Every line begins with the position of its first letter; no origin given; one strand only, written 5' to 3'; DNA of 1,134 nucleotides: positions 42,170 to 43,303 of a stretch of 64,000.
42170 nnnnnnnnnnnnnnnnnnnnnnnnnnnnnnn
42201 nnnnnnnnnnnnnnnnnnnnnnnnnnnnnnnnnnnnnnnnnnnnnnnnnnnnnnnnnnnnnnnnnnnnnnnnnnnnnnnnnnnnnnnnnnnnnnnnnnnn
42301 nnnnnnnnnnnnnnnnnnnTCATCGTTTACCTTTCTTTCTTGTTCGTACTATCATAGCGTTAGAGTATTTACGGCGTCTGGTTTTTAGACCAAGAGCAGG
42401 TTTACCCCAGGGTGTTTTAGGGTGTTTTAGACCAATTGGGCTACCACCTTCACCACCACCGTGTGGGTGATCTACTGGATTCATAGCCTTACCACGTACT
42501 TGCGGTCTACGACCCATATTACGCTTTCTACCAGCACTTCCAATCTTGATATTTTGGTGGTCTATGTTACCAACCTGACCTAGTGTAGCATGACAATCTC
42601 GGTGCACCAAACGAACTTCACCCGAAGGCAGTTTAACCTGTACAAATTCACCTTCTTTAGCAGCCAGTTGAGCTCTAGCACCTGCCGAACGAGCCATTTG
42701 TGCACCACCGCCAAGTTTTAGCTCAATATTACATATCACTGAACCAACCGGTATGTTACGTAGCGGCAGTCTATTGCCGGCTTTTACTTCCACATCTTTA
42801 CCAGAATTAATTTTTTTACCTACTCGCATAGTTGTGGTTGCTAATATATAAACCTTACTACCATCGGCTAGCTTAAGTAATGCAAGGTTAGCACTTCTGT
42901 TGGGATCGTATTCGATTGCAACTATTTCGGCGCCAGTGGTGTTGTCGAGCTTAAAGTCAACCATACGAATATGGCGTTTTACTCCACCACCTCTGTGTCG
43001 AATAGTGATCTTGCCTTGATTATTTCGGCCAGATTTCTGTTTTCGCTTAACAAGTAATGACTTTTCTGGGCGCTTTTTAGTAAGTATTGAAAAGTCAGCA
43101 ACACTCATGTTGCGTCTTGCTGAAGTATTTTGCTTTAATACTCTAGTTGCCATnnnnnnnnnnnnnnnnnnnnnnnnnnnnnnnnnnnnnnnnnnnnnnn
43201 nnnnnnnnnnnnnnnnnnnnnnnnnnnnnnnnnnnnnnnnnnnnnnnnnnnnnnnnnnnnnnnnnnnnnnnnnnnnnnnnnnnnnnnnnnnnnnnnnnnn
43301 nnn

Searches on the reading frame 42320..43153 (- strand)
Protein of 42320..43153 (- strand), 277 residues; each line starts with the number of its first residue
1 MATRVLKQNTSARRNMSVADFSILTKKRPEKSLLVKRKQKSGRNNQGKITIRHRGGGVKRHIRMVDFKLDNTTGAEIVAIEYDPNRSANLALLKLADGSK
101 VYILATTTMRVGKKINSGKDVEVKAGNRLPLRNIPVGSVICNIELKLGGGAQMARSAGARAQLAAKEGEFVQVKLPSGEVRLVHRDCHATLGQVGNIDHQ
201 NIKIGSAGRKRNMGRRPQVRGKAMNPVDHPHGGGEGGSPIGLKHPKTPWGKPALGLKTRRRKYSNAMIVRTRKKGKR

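Call 79: search_protein_families(library=pfam, proteins=[window:42320-43153:-], max_evalue=0.00001)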
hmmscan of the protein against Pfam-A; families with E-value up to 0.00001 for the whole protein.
window:42320-43153:- (277 aa): 2 families
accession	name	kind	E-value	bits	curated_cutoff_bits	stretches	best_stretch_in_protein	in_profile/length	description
PF03947.24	Ribosomal_L2_C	-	8.9e-53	178.1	33.7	1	124-250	1-126/126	Ribosomal Proteins L2, C-terminal domain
PF00181.30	Ribosomal_L2_N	-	4.5e-27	94.3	23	1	42-116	1-76/77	Ribosomal Proteins L2, RNA binding N-terminal domain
